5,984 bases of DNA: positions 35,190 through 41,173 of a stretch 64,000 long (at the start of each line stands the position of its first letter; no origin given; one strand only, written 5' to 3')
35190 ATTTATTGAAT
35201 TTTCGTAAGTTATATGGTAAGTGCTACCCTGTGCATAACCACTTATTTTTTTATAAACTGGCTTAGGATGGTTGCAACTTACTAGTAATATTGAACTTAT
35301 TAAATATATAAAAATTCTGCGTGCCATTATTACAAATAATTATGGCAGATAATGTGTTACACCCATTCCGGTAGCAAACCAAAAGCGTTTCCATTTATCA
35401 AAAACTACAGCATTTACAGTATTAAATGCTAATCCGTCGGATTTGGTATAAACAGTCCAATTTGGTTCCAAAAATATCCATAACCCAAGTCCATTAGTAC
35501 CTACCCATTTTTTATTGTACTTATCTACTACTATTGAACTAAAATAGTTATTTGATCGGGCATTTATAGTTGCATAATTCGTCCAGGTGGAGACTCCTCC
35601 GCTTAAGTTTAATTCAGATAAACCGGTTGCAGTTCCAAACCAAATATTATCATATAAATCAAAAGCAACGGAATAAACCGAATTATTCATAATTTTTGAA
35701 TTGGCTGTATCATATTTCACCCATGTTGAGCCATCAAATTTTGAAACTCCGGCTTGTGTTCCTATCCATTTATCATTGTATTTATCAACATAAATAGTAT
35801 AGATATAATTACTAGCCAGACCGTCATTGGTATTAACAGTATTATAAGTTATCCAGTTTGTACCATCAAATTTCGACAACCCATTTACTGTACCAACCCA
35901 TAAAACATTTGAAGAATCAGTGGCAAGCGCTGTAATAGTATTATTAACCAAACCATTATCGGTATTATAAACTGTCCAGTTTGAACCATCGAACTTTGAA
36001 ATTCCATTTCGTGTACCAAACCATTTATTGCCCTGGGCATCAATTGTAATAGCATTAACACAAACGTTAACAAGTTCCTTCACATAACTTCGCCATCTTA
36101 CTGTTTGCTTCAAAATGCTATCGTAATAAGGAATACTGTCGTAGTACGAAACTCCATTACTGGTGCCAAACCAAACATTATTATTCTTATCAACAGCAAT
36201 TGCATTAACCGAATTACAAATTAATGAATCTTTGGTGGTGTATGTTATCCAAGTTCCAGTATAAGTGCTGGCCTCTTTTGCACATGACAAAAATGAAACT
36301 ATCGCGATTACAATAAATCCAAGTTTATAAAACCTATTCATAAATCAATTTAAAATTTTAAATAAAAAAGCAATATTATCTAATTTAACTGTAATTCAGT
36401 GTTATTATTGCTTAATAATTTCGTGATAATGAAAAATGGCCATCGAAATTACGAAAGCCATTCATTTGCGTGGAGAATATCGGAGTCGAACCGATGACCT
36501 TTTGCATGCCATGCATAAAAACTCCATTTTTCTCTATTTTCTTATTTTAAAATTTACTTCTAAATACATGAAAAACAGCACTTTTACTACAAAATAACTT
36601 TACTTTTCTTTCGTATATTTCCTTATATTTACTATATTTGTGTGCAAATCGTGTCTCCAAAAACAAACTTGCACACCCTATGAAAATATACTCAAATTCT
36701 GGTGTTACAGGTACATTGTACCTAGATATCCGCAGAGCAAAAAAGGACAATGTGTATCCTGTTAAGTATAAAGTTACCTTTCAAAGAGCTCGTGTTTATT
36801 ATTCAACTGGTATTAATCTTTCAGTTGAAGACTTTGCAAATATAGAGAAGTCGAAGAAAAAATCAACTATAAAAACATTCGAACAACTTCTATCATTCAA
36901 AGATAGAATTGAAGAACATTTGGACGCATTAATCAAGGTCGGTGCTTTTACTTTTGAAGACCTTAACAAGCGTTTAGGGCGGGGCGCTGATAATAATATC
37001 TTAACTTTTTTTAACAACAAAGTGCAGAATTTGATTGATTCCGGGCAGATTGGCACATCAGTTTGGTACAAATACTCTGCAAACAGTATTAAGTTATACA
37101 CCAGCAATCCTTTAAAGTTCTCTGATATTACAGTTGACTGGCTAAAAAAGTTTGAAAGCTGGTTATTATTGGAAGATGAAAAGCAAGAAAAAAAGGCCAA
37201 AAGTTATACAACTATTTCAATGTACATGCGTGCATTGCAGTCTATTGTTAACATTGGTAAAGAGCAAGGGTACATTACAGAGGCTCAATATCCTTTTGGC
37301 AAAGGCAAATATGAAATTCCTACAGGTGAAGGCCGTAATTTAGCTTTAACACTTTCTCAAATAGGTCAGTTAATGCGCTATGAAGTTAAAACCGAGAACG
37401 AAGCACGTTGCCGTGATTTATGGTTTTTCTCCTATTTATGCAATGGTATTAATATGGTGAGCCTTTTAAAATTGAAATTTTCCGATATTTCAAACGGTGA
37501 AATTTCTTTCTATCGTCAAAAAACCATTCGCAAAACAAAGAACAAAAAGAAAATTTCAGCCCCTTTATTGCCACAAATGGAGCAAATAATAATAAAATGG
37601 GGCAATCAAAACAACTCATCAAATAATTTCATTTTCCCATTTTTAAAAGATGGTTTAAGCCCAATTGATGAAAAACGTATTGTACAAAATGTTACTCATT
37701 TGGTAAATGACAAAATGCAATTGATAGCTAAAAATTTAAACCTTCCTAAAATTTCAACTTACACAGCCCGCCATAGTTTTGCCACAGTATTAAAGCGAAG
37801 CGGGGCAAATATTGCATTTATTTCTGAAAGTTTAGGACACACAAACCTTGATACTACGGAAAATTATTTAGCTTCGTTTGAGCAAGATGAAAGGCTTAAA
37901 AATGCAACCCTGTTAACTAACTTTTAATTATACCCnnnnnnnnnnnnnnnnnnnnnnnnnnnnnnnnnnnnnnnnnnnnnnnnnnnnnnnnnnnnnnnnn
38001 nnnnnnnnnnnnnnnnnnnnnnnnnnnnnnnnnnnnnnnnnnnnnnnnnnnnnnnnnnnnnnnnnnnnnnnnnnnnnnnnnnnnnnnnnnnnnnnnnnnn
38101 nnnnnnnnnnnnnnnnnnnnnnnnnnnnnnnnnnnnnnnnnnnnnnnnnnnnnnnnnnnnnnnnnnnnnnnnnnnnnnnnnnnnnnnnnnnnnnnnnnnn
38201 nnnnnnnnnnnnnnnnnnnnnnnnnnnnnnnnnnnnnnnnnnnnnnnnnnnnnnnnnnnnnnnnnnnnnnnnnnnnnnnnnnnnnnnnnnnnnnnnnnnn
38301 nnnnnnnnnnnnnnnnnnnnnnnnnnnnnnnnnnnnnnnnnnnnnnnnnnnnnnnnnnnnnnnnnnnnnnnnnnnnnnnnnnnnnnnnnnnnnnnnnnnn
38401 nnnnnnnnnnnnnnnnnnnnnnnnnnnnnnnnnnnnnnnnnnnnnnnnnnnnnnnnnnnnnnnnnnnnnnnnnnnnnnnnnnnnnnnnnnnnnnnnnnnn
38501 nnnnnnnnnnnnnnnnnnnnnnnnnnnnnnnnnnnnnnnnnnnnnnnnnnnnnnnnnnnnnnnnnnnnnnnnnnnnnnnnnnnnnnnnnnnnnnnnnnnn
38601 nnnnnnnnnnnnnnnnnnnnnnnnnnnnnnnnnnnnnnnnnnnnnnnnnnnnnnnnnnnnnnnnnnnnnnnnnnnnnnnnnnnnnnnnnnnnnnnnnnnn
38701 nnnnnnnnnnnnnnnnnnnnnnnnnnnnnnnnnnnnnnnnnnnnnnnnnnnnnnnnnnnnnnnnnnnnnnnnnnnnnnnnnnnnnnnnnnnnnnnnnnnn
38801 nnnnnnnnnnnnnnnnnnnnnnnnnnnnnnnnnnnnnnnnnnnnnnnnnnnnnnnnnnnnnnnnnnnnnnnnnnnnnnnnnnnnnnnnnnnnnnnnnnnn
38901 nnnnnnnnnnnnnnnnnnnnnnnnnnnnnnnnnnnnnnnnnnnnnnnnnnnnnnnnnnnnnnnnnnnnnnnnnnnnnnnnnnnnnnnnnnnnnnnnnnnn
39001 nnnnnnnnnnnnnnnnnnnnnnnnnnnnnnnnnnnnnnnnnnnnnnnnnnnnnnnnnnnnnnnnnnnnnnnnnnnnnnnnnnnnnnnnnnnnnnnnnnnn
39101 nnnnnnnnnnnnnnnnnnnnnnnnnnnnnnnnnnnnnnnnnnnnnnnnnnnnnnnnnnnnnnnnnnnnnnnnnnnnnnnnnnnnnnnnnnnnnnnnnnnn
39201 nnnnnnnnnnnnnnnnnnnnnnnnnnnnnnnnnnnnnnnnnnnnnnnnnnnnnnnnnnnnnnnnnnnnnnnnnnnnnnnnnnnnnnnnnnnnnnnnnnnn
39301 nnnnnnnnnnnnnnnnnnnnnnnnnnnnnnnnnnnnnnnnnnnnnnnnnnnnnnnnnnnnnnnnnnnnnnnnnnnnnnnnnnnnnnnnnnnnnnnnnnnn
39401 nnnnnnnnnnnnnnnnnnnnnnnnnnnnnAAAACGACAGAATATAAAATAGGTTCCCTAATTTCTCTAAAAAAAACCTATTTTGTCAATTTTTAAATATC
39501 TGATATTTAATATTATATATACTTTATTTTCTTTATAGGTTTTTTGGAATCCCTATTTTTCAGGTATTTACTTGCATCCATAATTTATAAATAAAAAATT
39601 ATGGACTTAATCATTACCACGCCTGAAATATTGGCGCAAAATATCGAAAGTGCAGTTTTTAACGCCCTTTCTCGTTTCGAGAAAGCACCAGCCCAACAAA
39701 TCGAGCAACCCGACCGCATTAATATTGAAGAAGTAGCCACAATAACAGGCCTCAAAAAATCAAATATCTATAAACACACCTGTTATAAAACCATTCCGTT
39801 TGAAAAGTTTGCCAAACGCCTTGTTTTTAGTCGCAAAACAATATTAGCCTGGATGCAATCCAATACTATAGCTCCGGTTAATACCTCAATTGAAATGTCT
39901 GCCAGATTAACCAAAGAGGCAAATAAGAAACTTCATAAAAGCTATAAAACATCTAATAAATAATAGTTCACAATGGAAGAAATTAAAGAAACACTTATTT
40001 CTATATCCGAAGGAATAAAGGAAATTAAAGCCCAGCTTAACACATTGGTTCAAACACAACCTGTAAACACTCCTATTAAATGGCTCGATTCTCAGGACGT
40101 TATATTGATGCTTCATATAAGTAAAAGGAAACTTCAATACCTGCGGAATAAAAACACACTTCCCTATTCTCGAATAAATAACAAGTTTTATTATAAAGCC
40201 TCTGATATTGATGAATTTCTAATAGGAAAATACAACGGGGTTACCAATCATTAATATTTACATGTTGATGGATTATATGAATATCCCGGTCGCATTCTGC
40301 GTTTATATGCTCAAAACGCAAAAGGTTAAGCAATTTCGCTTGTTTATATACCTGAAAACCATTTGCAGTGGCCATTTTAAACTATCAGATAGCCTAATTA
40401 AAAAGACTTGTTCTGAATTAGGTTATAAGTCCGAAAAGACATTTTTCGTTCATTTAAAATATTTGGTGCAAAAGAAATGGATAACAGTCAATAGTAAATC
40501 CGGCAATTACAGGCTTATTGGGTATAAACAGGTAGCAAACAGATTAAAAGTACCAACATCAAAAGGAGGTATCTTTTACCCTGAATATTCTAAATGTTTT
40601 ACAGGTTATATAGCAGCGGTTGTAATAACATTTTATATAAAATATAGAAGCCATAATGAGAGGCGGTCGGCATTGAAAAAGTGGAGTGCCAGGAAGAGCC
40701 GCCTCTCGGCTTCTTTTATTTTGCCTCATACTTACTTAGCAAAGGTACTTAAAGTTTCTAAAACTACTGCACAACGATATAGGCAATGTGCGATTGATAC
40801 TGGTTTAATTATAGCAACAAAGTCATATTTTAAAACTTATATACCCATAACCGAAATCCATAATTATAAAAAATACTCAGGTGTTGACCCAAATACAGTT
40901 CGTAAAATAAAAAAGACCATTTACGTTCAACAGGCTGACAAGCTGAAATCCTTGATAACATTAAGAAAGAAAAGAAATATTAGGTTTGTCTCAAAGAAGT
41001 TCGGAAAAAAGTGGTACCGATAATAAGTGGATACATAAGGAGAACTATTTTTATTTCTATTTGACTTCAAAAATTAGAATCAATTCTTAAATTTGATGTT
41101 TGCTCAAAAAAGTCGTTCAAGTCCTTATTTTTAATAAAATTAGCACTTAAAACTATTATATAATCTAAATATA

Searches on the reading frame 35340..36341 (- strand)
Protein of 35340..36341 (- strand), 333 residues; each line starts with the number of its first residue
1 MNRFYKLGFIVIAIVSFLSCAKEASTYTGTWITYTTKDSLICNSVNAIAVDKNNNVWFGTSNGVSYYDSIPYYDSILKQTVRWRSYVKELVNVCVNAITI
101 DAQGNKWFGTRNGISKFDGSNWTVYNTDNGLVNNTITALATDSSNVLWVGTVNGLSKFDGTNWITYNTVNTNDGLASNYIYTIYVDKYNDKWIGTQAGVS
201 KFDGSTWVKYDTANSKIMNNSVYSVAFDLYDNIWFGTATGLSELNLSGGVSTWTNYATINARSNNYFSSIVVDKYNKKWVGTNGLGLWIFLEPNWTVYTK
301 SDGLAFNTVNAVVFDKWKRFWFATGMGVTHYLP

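Call 36: search_protein_families(library=pfam, proteins=[window:35340-36341:-], max_evalue=0.001)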
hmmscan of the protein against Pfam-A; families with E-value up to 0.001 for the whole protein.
window:35340-36341:- (333 aa): 1 family
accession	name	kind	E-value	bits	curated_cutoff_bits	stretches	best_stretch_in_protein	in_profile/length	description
PF07494.17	Reg_prop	-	1.2e-25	86.7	20.4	2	39-62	1-24/24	Two component regulator propeller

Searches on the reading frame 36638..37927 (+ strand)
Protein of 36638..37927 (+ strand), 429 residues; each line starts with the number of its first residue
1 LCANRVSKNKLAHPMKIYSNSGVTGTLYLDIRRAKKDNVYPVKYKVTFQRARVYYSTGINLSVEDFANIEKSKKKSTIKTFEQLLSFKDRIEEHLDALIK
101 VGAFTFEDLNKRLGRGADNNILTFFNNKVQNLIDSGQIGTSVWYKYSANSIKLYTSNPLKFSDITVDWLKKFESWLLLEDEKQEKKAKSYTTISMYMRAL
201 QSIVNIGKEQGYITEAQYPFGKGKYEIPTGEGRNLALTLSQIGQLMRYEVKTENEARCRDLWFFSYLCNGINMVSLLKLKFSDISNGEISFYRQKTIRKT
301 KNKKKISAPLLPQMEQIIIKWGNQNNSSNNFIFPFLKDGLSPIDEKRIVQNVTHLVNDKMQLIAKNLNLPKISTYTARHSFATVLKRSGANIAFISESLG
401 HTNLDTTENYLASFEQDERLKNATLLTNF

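Call 36: search_protein_families(library=pfam, proteins=[window:36638-37927:+], max_evalue=0.001)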
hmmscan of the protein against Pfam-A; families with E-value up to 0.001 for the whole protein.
window:36638-37927:+ (429 aa): 3 families
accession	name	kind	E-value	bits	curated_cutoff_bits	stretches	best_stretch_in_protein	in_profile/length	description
PF13102.12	Phage_int_SAM_5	-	1.1e-16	61.5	22.3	1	121-224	2-95/98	Phage integrase SAM-like domain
PF00589.27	Phage_integrase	-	1.8e-14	54.3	27.1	1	238-415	4-170/172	Phage integrase family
PF17293.8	Arm-DNA-bind_5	-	8.9e-06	26.6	22.6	1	28-109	2-86/87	Arm DNA-binding domain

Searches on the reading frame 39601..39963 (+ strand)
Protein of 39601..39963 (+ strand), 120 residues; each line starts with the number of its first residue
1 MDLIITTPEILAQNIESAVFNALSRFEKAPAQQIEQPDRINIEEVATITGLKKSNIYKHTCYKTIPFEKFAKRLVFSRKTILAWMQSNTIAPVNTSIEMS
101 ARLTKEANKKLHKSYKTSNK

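Call 36: search_protein_families(library=pfam, proteins=[window:39601-39963:+], max_evalue=0.001)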
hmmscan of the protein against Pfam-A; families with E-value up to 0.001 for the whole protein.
window:39601-39963:+ (120 aa): 1 family
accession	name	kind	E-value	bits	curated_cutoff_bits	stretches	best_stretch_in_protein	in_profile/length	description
PF12728.13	HTH_17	-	1.6e-06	28.7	27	1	41-88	3-50/51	Helix-turn-helix domain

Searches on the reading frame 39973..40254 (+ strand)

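Call 8: search_protein_families(library=phrogs, proteins=[window:39973-40254:+], max_evalue=1)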
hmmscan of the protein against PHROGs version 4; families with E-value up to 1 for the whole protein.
window:39973-40254:+ (93 aa): 6 families
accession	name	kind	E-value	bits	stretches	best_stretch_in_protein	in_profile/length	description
phrog_25262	-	unknown function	4.8e-05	24.3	1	9-84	7-82/106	-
phrog_7338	-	unknown function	0.00036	21.7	1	9-83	9-77/87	-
phrog_668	-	DNA, RNA and nucleotide metabolism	0.00051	20.8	1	36-83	62-110/181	HTH DNA binding protein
phrog_66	-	integration and excision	0.00059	20.6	1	19-83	75-140/412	excisionase and transcriptional regulator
phrog_10458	-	unknown function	0.028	15.6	1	16-84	18-88/91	-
phrog_34707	-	unknown function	0.17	12.7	1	6-52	37-80/137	-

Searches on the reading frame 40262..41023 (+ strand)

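Call 3: search_protein_families(library=pfam, proteins=[window:40262-41023:+], max_evalue=1)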
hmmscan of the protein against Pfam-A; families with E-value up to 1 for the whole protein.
window:40262-41023:+ (253 aa): 5 families
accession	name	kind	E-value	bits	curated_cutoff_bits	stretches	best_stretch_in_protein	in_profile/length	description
PF13730.12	HTH_36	-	0.0015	18.7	25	1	158-183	30-55/55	Helix-turn-helix domain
PF12728.13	HTH_17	-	0.009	16.7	27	1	159-202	7-46/51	Helix-turn-helix domain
PF03288.22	Pox_D5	-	0.086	13.7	21.4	0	47-84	32-72/86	Poxvirus D5 protein-like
PF20714.3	HTH_64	-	0.088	13.5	27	1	159-186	22-49/65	DpiA-like helix-turn-helix domain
PF15494.11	SRCR_2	-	0.14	13.3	27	1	33-81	18-68/99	Scavenger receptor cysteine-rich domain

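Call 8: search_protein_families(library=phrogs, proteins=[window:40262-41023:+], max_evalue=1)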
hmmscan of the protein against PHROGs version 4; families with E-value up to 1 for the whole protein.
window:40262-41023:+ (253 aa): 3 families
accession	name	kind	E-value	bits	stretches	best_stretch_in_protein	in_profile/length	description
phrog_270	-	DNA, RNA and nucleotide metabolism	0.027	14.8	0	23-82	48-108/383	replication initiation protein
phrog_3502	-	unknown function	0.04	15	0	46-79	73-106/131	-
phrog_22748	-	unknown function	0.19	12.8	1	30-51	50-71/78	-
